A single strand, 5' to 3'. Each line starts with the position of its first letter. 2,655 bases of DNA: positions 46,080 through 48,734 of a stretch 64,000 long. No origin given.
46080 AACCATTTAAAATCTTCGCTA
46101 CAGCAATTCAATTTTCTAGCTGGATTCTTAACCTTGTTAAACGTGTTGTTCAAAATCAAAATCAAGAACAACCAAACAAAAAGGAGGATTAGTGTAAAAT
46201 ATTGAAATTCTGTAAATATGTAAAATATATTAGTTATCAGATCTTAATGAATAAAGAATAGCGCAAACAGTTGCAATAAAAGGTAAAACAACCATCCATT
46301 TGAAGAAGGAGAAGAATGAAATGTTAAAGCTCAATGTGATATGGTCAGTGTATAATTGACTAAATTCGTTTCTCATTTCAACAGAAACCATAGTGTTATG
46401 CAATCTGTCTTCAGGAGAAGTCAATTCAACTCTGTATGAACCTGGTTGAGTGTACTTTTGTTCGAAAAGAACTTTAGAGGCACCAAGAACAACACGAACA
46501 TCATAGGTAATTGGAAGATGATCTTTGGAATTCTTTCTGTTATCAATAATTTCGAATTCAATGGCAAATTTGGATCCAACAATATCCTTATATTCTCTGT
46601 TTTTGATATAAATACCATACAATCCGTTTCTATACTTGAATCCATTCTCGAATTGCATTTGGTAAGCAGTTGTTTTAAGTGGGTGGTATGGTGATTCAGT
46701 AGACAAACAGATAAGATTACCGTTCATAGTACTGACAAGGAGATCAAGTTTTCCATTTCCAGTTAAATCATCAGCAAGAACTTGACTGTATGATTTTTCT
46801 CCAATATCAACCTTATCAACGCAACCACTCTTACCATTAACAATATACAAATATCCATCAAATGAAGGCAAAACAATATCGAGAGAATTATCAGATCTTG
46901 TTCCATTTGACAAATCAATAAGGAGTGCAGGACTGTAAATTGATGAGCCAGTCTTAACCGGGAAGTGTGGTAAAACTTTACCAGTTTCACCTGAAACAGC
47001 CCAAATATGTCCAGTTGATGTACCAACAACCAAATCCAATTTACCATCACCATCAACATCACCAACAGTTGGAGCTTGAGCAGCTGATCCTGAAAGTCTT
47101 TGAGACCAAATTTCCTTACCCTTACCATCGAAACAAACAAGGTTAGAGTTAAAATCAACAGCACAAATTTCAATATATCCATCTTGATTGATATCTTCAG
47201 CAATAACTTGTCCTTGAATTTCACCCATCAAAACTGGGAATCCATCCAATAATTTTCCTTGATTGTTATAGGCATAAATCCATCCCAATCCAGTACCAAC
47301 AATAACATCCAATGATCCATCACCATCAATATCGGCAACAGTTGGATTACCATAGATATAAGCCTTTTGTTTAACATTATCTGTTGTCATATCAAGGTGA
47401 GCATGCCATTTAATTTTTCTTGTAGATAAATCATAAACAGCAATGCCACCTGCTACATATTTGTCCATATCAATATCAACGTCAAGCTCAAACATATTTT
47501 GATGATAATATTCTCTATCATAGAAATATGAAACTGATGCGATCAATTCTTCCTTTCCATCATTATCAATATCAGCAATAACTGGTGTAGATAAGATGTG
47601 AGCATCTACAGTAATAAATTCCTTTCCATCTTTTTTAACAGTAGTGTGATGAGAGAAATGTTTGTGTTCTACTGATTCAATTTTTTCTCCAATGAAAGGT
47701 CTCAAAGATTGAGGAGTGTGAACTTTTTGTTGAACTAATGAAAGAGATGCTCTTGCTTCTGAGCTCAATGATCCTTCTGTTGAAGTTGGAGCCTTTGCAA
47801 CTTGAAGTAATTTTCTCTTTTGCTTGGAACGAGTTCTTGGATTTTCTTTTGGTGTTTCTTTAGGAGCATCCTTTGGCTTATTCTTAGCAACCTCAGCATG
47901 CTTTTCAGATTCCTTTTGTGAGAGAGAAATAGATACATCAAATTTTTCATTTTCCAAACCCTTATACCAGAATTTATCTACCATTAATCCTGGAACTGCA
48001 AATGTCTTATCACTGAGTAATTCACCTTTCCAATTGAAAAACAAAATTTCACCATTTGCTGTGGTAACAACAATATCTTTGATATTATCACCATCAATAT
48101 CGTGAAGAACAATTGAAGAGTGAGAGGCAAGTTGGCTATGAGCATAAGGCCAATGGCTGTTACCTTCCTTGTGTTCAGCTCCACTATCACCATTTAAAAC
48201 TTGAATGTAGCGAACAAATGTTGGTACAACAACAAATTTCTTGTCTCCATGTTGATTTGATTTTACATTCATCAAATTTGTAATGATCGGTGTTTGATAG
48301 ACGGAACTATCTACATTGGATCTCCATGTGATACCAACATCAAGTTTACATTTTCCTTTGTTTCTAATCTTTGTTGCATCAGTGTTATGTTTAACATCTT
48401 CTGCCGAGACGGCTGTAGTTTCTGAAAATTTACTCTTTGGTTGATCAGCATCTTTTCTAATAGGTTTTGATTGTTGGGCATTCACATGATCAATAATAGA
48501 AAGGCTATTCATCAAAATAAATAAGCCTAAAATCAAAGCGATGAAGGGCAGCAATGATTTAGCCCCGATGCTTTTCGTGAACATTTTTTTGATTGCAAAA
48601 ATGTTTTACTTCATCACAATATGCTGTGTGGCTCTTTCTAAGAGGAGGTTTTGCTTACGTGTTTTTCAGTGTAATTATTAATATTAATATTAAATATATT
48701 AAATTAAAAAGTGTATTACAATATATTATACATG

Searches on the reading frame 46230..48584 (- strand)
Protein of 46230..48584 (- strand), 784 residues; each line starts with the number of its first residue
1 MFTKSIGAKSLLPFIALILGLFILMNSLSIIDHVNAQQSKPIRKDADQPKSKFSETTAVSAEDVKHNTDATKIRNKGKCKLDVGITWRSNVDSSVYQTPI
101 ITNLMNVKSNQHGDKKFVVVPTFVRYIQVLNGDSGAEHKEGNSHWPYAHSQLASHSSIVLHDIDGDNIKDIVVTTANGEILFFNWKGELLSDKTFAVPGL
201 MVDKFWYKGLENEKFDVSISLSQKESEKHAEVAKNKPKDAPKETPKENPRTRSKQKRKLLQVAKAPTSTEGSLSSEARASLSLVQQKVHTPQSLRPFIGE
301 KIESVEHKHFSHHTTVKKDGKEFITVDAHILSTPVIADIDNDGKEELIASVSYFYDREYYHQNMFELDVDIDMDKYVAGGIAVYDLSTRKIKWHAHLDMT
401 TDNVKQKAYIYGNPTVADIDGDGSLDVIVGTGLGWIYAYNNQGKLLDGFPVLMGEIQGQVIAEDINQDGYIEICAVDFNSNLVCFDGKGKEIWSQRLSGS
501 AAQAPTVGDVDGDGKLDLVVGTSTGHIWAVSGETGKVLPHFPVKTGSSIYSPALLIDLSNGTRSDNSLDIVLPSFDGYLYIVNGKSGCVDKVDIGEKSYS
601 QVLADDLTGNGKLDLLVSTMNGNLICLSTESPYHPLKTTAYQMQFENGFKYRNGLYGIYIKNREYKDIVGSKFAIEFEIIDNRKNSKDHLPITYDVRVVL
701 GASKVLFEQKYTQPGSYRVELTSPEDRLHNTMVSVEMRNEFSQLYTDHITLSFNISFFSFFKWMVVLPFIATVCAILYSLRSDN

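Call 18: find_homologous_proteins(query=window:46230-48584:-)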
Query window:46230-48584:- (784 aa): 405 proteins with E <= 0.001 among 8000 candidates; the best 120 are listed.
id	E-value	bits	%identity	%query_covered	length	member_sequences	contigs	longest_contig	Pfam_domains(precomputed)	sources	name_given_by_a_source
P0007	0.0e+0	1738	100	97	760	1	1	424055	PF01839.30,PF13360.14,PF25292.1,PF15907.12,PF13517.13,PF14783.13,PF13570.14,PF23722.2,PF23743.2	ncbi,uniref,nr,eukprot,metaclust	ncbi:predicted protein [Naegleria gruberi]|uniref:Predicted protein n=1 Tax=Naegleria gruberi TaxID=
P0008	0.0e+0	1387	76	100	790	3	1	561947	PF01839.30,PF12256.15,PF13360.14,PF25292.1,PF15907.12,PF13517.13,PF14783.13,PF13570.14,PF23722.2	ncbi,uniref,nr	ncbi:hypothetical protein FDP41_013202 [Naegleria fowleri]|uniref:DEX1 C-terminal domain-containing 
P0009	9.7e-202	690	46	91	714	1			PF01839.30,PF25292.1,PF13517.13,PF13570.14,PF23722.2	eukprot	eukprot:gene10387-2916_t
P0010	2.4e-196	673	44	96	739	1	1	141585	PF01839.30,PF25292.1,PF13517.13,PF13570.14,PF23722.2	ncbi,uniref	ncbi:outer membrane protein assembly factor BamB [Acrasis kona]|uniref:Outer membrane protein assemb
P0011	1.2e-185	637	55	55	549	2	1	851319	PF01839.30,PF13517.13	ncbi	ncbi:hypothetical protein ABK040_001388 [Willaertia magna]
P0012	9.1e-170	585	41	89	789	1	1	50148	PF01839.30,PF25292.1,PF15907.12,PF13517.13,PF14783.13,PF13570.14,PF23722.2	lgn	-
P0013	1.0e-163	565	42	67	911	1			PF01839.30,PF13360.14,PF25292.1,PF13517.13,PF13570.14,PF23722.2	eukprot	eukprot:PhF_6_TR538/c1_g1_i1/m.419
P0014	6.5e-157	542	38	94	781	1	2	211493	PF01839.30,PF25292.1,PF15907.12,PF13517.13,PF14783.13,PF13570.14,PF23722.2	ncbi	ncbi:Protein DEFECTIVE IN EXINE FORMATION 1 [Balamuthia mandrillaris]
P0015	2.9e-152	527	39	93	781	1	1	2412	PF01839.30,PF16743.11,PF25292.1,PF15907.12,PF13517.13,PF14783.13,PF13570.14,PF23722.2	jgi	-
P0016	1.4e-151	525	44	58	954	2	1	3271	PF01839.30,PF25292.1,PF13517.13,PF14783.13,PF13570.14,PF23722.2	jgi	-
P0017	7.5e-151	522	44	58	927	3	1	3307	PF01839.30,PF25292.1,PF15907.12,PF13517.13,PF14783.13,PF13570.14,PF23722.2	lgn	-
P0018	1.1e-150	522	36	97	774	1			PF01839.30,PF25292.1,PF13517.13,PF14783.13,PF13570.14,PF23722.2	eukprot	eukprot:TRINITY_DN16409_c0_g1_i1.p1 TRINITY_DN16409_c0_g1~~TRINITY_DN16409_c0_g1_i1.p1 ORF type:comp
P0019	1.2e-148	515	44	59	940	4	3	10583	PF01839.30,PF25292.1,PF13517.13,PF14783.13,PF13570.14,PF23722.2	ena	-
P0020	1.4e-148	515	36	98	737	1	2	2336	PF01839.30,PF25292.1,PF13517.13,PF14783.13,PF13570.14,PF23722.2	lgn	-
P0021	6.7e-148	512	44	58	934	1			PF01839.30,PF25292.1,PF13517.13,PF13570.14,PF23722.2,PF23743.2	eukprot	eukprot:jgi/Chlat1/4266/Chrsp29S04370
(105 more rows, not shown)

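Call 19: find_encoding_contigs(protein=P0007, flank=4000, max_places=3)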
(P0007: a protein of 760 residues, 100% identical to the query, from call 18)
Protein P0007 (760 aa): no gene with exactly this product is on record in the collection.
